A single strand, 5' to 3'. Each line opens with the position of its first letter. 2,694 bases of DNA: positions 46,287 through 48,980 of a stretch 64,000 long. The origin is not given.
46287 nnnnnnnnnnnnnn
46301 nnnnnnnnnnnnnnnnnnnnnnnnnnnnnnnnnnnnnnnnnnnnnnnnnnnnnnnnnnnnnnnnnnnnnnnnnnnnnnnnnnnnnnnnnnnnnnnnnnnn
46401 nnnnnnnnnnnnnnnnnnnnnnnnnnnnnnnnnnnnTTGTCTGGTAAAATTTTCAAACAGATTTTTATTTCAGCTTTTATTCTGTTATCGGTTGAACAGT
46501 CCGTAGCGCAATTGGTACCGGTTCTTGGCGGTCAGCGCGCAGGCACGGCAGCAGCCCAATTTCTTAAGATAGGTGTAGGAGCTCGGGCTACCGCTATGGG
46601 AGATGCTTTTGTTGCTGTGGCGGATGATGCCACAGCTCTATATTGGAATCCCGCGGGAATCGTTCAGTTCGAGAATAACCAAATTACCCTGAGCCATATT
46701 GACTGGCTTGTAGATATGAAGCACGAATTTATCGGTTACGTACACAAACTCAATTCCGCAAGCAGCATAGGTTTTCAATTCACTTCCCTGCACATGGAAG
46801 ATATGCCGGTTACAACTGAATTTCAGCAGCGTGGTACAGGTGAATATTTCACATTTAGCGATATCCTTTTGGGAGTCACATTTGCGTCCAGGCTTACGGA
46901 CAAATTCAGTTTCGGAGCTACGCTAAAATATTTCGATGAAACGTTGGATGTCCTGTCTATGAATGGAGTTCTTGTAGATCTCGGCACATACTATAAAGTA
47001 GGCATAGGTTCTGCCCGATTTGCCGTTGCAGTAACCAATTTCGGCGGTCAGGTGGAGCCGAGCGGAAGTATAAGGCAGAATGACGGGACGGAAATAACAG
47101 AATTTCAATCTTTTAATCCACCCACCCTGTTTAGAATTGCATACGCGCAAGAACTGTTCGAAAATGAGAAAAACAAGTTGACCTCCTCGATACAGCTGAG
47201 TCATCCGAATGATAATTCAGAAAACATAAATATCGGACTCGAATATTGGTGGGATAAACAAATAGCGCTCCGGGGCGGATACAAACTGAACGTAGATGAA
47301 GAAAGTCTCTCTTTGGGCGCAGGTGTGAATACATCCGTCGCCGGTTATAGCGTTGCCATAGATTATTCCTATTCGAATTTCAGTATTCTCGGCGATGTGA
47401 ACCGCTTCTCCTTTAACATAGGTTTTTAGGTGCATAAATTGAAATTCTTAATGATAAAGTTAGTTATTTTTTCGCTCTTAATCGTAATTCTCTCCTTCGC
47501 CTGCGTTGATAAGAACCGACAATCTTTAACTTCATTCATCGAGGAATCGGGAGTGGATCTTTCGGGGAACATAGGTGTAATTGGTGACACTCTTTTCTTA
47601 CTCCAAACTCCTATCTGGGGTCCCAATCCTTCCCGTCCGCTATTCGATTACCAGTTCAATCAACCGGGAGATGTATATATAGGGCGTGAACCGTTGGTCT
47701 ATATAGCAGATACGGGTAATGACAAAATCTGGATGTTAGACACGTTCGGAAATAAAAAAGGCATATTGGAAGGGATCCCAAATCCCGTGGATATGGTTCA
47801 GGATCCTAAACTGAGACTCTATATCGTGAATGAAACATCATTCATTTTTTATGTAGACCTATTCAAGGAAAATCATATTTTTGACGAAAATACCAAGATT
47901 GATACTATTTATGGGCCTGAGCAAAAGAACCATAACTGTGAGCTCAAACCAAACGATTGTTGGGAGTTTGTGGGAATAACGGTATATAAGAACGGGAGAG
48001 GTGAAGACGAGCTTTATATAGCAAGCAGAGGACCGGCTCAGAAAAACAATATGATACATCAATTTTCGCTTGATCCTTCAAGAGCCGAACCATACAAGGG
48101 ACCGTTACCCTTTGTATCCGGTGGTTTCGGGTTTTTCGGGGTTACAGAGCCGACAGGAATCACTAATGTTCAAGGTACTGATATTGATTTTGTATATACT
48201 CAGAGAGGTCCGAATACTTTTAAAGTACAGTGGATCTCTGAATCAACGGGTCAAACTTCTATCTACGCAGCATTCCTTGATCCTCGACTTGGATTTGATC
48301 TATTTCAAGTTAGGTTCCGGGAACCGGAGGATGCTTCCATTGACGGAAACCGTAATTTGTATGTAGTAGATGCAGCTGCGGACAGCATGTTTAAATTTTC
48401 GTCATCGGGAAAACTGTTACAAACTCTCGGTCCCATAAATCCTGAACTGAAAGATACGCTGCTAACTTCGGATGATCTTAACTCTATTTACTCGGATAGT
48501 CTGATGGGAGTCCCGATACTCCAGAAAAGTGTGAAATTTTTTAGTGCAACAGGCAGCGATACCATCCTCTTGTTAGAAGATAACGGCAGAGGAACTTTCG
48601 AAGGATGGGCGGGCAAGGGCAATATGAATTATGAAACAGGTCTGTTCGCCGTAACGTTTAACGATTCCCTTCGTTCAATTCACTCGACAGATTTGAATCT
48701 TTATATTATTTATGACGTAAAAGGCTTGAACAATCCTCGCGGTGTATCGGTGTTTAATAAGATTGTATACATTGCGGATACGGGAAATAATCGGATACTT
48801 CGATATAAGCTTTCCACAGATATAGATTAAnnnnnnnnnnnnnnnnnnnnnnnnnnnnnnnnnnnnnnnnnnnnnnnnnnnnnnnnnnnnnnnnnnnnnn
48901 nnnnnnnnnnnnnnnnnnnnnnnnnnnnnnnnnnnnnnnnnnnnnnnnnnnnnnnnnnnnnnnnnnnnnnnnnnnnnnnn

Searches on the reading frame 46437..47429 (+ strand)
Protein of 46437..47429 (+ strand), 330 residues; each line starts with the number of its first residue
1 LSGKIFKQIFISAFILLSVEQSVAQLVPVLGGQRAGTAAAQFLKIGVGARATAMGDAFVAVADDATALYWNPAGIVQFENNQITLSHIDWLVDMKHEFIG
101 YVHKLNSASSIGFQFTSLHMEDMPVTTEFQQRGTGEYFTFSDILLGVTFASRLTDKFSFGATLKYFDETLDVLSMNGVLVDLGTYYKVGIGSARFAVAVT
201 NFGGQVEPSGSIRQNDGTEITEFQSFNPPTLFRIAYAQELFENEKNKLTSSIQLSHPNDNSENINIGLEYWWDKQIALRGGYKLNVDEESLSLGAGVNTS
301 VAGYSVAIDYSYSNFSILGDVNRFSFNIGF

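Call 33: search_protein_families(library=pfam, proteins=[window:46437-47429:+], max_evalue=0.0001)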
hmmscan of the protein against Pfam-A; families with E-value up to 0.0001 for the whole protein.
window:46437-47429:+ (330 aa): 3 families
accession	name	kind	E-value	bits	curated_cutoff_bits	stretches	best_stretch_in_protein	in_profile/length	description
PF19572.5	PorV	-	3.9e-12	46.7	27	1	33-255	6-234/243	Type IX secretion system protein PorV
PF03687.19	UPF0164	-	4e-08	32.9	21.4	1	37-133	38-134/325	Uncharacterised protein family (UPF0164)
PF03349.22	Toluene_X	-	1.2e-06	27.7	29.7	0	37-88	10-60/421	Outer membrane protein transport protein (OMPP1/FadL/TodX)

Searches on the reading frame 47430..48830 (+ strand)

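Call 33: search_protein_families(library=pfam, proteins=[window:47430-48830:+], max_evalue=0.0001)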
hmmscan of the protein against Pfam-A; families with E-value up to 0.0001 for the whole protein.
window:47430-48830:+ (466 aa): 1 family
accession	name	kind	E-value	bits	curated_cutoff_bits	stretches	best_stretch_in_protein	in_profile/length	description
PF01436.27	NHL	-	8.6e-11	41.8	20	0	433-459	1-28/28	NHL repeat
